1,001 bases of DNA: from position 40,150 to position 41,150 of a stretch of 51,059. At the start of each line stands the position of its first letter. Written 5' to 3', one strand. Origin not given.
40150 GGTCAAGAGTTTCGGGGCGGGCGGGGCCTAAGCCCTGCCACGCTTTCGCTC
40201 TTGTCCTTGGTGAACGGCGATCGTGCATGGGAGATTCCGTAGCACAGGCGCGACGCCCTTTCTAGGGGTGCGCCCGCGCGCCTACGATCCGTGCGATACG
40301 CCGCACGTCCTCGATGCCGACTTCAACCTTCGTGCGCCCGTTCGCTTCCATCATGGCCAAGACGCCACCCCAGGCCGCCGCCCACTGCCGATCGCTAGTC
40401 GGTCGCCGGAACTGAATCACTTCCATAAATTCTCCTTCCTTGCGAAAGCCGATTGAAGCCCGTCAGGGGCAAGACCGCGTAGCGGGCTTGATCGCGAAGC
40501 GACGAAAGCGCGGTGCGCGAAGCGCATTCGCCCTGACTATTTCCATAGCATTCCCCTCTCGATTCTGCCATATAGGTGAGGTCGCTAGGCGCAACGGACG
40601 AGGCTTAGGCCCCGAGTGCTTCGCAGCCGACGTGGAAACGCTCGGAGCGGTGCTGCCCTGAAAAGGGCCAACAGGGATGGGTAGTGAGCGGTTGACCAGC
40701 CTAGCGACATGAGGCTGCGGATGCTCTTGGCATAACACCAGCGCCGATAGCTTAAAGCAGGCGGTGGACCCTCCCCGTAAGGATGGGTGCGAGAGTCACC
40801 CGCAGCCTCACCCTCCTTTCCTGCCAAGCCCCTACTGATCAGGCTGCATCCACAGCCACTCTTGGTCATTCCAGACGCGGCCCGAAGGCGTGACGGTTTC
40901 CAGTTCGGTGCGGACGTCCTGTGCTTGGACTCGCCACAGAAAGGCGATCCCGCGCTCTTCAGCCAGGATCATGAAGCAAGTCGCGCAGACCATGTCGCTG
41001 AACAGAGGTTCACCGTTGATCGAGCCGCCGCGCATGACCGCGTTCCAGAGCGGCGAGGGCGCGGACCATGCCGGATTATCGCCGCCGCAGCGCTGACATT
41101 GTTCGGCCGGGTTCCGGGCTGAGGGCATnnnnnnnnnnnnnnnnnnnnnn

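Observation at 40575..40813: About 240-nt candidate structured RNA in a 400-nt gene-free gap, on the strand opposite to the flanking genes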

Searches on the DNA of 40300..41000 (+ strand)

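Call 4: search_rna_families(source=window, start=40300, end=41000, threshold=evalue, max_evalue=10, show_alignments=3)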
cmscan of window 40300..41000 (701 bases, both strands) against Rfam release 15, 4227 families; matches with E-value up to 10: 2.
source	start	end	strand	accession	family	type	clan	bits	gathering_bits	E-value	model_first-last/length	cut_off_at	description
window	40339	40408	-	RF02276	Hammerhead_II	Gene; ribozyme;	CL00010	16.6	37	1.7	1-66/66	no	Hammerhead ribozyme (type II)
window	40696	40822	-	RF01093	RF_site5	Cis-reg; frameshift_element;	-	14.9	35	8.7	1-60/60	no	Ma3 gene ribosomal frameshift signal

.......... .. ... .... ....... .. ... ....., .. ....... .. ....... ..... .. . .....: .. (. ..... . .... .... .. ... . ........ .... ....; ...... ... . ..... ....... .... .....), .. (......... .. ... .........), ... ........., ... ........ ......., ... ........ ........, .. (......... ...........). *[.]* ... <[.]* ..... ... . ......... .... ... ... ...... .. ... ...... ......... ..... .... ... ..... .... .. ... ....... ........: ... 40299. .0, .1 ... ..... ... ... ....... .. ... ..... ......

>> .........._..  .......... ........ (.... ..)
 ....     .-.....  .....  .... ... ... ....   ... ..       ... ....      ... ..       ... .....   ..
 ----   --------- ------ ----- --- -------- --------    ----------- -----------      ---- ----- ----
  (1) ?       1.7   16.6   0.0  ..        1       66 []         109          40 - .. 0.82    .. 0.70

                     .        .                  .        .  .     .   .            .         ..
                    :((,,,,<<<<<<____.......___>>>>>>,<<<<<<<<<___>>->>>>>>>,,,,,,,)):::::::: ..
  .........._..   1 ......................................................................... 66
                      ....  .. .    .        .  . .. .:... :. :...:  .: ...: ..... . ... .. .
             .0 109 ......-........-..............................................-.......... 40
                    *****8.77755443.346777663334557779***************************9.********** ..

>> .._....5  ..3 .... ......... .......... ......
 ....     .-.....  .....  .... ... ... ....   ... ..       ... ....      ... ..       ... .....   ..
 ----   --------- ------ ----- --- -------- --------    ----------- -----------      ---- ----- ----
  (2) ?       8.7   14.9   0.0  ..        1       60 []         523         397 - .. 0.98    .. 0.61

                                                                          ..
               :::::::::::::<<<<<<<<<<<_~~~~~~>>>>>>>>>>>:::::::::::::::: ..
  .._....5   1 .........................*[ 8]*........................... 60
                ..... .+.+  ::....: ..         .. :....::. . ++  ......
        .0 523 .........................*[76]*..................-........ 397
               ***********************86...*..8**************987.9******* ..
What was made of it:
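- On Any Rfam 15 family (riboswitch, RNase P, 6S, tmRNA, ribozymes, phage and plasmid RNA motifs): A permissive scan of 40300-41000 gave only E 1.7 (Hammerhead_II, inside the 54-aa gene) and E 8.7 (a frameshift-site model that merely matches the long stem), both far below threshold (call 4).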

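Call 10: search_dna_similar(query=window:40430-40830:+, collection=phages, mode=distant, max_evalue=0.001)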
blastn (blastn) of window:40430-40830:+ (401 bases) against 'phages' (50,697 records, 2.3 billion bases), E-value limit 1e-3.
No match.

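Call 37: search_dna_similar(query=window:40430-40830:+, collection=plasmids, mode=distant, max_evalue=0.01)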
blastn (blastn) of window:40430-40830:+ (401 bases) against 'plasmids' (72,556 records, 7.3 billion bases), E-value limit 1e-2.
Records with a match: 27; places in all: 33; records where one place covers at least 80% of the query: 0.
Best place of each record, by identity: 80-90% 22; 60-80% 5.
By first word of the organism name: Burkholderia 17; Pseudomonas 5; Klebsiella 2; Delftia 2; Serratia 1.
By predicted mobility (MOB-suite, as given by PLSDB): conjugative 23; non-mobilizable 3; mobilizable 1.
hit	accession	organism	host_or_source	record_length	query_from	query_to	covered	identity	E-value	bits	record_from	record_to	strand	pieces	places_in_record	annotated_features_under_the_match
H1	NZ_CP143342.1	Serratia marcescens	Homo sapiens,whole organism,urine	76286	22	106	21%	77.6%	8e-3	48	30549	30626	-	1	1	none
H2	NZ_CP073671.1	Burkholderia cenocepacia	Homo sapiens,blood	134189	22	95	18%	84.2%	3e-8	67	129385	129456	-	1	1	none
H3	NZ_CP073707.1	Burkholderia cenocepacia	Homo sapiens,blood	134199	22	95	18%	84.2%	3e-8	67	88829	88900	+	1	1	none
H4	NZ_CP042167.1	Burkholderia contaminans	soil,soil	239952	22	95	18%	82.3%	1e-7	64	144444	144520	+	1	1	none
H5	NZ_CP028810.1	Burkholderia contaminans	genomic DNA,the respiratory tract of a ...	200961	22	95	18%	82.3%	1e-7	64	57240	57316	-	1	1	none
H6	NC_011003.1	Burkholderia cenocepacia J2315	-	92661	22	95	18%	82.3%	1e-7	64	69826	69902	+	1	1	none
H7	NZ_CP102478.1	Burkholderia cenocepacia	Homo sapiens,pure culture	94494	22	95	18%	82.3%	1e-7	64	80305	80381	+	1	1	none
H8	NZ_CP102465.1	Burkholderia contaminans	Homo sapiens,pure culture,sputum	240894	22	95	18%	82.3%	1e-7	64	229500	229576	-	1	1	none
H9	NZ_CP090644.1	Burkholderia contaminans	sheep,milk,milk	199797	22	95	18%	82.3%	1e-7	64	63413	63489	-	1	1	none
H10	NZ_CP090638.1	Burkholderia contaminans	pharmaceutical solution,pharmaceutical ...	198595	22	95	18%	82.3%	1e-7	64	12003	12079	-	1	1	none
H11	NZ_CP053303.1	Burkholderia cenocepacia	Homo sapiens,sputum from cystic ...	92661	22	95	18%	82.3%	1e-7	64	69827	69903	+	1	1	none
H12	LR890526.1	Burkholderia cepacia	Homo sapiens,catheter tip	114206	22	95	18%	82.3%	1e-7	64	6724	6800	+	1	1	record has no annotation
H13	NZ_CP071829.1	Burkholderia anthina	pure culture,RoundUp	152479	22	95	18%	82.3%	1e-7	64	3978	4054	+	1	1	none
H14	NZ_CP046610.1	Burkholderia contaminans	cell culture,cucumber rhizosphere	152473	22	95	18%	82.3%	1e-7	64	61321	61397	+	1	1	none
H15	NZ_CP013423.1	Burkholderia savannae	soil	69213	22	95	18%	79.7%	6e-5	55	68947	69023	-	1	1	none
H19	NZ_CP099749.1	Klebsiella pneumoniae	Homo sapiens,Rectal swab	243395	21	83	16%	81.0%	2e-4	54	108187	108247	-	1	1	none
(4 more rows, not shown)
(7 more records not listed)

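Call 39: get_annotated_region(hit=H6, flank=4000)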
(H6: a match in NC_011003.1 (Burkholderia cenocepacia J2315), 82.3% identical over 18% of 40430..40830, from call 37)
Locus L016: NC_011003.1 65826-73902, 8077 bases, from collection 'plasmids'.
description: Burkholderia cenocepacia J2315 plasmid pBCJ2315, complete sequence
organism: Burkholderia cenocepacia J2315 (NCBI taxid 216591)
taxonomy: Bacteria; Pseudomonadota; Betaproteobacteria; Burkholderiales; Burkholderiaceae; Burkholderia; Burkholderia cenocepacia; Burkholderia cenocepacia J2315
host: -; source: -; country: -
typing (MOB-suite, as given by PLSDB): conjugative; replicon rep_cluster_1467; relaxase MOBF; mating-pair formation MPF_F
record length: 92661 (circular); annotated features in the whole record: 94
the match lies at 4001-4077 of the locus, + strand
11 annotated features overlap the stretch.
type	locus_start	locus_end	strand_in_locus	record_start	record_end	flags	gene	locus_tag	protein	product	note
CDS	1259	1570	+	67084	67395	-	-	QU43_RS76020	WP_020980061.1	hypothetical protein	-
CDS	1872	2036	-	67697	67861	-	-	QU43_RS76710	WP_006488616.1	hypothetical protein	-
CDS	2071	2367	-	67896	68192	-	-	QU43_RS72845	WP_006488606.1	hypothetical protein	-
CDS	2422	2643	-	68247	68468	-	-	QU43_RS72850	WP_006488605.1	DUF3717 domain-containing protein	-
CDS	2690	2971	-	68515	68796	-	-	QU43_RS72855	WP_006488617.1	hypothetical protein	-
CDS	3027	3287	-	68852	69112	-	-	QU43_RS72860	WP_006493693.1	hypothetical protein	-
CDS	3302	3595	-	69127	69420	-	-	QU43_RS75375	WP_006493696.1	hypothetical protein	-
CDS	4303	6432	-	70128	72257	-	-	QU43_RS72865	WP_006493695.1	ParB/RepB/Spo0J family partition protein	-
CDS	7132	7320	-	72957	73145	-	-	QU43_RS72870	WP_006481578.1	hypothetical protein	-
CDS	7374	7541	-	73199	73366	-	-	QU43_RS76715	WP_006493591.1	hypothetical protein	-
CDS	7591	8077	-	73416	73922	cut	-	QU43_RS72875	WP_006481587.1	hypothetical protein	-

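Call 40: get_annotated_region(hit=H19, flank=4000)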
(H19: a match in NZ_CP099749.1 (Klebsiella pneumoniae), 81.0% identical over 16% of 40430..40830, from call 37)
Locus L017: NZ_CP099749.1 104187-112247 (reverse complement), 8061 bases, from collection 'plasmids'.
description: Klebsiella pneumoniae strain 806883-10-2019 plasmid p806883-10-2019a, complete sequence
organism: Klebsiella pneumoniae (NCBI taxid 573)
taxonomy: Bacteria; Pseudomonadota; Gammaproteobacteria; Enterobacterales; Enterobacteriaceae; Klebsiella; Klebsiella pneumoniae
host: -; source: Homo sapiens,Rectal swab; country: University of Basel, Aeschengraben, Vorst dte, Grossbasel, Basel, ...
typing (MOB-suite, as given by PLSDB): conjugative; replicon IncFIB; relaxase MOBH; mating-pair formation MPF_T
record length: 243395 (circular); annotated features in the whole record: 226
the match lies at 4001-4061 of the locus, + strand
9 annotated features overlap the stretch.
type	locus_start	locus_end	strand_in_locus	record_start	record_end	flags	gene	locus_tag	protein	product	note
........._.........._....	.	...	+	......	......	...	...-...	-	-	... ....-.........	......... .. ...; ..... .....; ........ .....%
predicted_resistance_gene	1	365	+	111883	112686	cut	blaOXA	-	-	class D beta-lactamase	predicted by amrfinderplus; class BETA-LACTAM; identity 97.01%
CDS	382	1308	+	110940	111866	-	-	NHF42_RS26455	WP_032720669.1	polysaccharide deacetylase family protein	GO:0005975 - carbohydrate metabolic process [Evidence IEA]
CDS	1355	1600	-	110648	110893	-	-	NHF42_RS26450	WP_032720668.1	hypothetical protein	-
CDS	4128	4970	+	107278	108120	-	-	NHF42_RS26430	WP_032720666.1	AraC family transcriptional regulator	GO:0006355 - regulation of DNA-templated transcription [Evidence IEA]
CDS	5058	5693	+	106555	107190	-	-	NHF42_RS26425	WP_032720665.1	LysE family translocator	-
CDS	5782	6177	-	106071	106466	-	-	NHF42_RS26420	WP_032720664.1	hypothetical protein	-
CDS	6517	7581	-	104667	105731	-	-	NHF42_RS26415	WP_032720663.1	PDDEXK nuclease domain-containing protein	-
CDS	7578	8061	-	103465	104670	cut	-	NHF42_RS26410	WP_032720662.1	site-specific integrase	-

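Call 44: search_rna_families(sources=[L016, L017], threshold=evalue, max_evalue=1, show_alignments=3)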
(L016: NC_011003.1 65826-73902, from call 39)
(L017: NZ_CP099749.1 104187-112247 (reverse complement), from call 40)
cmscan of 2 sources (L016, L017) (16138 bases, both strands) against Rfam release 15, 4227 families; matches with E-value up to 1: 3.
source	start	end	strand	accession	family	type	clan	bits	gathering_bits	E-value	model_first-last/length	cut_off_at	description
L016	3654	3762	+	RF03889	mir-4776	Gene; miRNA;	-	41.5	97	2.6e-05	1-80/80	no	mir-4776 microRNA precursor family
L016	3644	3768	-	RF03952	mir-3718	Gene; miRNA;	-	35.6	78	6.6e-05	1-92/92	no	mir-3718 microRNA precursor family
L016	1654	1721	+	RF03937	mir-9456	Gene; miRNA;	-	26.9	80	0.14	1-68/68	no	mir-9456 microRNA precursor family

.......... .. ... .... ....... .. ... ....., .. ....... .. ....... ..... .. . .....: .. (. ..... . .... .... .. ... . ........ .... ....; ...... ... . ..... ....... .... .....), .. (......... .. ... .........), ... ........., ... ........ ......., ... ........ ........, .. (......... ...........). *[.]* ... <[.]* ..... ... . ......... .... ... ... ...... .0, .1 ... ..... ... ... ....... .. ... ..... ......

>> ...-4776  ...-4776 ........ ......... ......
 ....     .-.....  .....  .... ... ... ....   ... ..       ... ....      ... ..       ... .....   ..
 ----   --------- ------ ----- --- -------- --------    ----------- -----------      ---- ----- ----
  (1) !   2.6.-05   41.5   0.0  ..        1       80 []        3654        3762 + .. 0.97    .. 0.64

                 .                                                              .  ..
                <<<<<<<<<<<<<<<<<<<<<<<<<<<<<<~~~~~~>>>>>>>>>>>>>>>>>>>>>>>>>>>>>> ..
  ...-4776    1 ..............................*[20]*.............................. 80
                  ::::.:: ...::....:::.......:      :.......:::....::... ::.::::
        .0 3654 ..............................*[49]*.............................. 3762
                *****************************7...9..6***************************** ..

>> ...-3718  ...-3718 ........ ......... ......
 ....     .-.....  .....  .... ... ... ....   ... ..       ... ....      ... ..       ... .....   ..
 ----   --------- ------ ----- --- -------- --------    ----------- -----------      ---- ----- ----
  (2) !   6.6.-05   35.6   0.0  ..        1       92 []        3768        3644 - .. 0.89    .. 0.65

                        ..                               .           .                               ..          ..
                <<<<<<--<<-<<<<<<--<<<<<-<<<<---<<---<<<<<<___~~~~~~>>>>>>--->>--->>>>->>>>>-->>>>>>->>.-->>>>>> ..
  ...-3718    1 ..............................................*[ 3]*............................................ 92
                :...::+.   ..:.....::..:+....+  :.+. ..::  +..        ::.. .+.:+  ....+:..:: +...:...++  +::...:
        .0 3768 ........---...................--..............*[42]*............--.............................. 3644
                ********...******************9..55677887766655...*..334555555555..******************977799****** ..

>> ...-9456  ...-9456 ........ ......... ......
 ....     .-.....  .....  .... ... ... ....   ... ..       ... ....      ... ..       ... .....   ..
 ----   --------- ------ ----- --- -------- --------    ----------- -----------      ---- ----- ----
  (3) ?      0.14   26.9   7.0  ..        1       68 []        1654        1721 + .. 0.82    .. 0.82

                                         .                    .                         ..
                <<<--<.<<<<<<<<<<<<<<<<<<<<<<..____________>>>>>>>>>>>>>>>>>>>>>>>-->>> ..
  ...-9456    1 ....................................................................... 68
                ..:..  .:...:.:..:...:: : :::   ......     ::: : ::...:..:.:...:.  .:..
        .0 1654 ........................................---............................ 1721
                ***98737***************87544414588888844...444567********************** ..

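Call 69: search_dna_similar(query=window:40440-40540:+, collection=plasmids, mode=distant, max_evalue=1, rows=spread, max_rows=30)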
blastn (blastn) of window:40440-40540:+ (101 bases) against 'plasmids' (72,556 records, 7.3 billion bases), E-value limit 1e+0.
Records with a match: 57; places in all: 63; records where one place covers at least 80% of the query: 12.
Best place of each record, by identity: 95-99% 3; 90-95% 8; 80-90% 25; 60-80% 21.
By first word of the organism name: Burkholderia 20; Serratia 12; Rhizobium 7; Pseudomonas 6; Klebsiella 3; Phaeobacter 3; Delftia 2; Paraburkholderia 1; Aminobacter 1; uncultured 1; and 1 more.
By predicted mobility (MOB-suite, as given by PLSDB): conjugative 35; non-mobilizable 13; mobilizable 9.
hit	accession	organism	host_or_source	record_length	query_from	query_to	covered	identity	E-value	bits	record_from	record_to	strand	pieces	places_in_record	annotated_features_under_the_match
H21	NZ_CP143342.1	Serratia marcescens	Homo sapiens,whole organism,urine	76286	12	96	84%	77.6%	2e-3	48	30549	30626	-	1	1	none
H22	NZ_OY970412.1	Serratia marcescens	-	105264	12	96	84%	76.5%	7e-2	44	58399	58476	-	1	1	none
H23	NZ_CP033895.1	Serratia liquefaciens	Stachytarpheta glabra,Flower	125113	12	94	82%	77.1%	2e-2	45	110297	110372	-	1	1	none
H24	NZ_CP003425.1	Serratia sp. SCBI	Caenorhabditis briggsae,soil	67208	12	94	82%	77.1%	2e-2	45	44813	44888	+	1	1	none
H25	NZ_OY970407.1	Serratia marcescens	-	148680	12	94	82%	77.1%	2e-2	45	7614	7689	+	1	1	none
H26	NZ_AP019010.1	Serratia marcescens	-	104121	12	94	82%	75.9%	8e-1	40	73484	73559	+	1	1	none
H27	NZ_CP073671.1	Burkholderia cenocepacia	Homo sapiens,blood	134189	12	85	73%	84.2%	6e-9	67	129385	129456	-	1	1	none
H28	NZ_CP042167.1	Burkholderia contaminans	soil,soil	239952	12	85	73%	82.3%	2e-8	64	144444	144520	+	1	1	none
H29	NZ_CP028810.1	Burkholderia contaminans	genomic DNA,the respiratory tract of a ...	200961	12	85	73%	82.3%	2e-8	64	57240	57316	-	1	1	none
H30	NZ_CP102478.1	Burkholderia cenocepacia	Homo sapiens,pure culture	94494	12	85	73%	82.3%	2e-8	64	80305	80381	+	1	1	none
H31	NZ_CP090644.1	Burkholderia contaminans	sheep,milk,milk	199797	12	85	73%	82.3%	2e-8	64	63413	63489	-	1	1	none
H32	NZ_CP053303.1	Burkholderia cenocepacia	Homo sapiens,sputum from cystic ...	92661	12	85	73%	82.3%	2e-8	64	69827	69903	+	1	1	none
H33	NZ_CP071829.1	Burkholderia anthina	pure culture,RoundUp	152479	12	85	73%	82.3%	2e-8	64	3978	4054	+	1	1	none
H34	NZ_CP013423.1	Burkholderia savannae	soil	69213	12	85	73%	79.7%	1e-5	55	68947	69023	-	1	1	none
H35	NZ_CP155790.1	Burkholderia cenocepacia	Sputum,sputum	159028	12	85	73%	78.5%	5e-4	51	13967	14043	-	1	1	none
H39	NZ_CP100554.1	Pseudomonas hydrolytica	cell culture,wastewater treatment plant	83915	11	73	62%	80.6%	5e-4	51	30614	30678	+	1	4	none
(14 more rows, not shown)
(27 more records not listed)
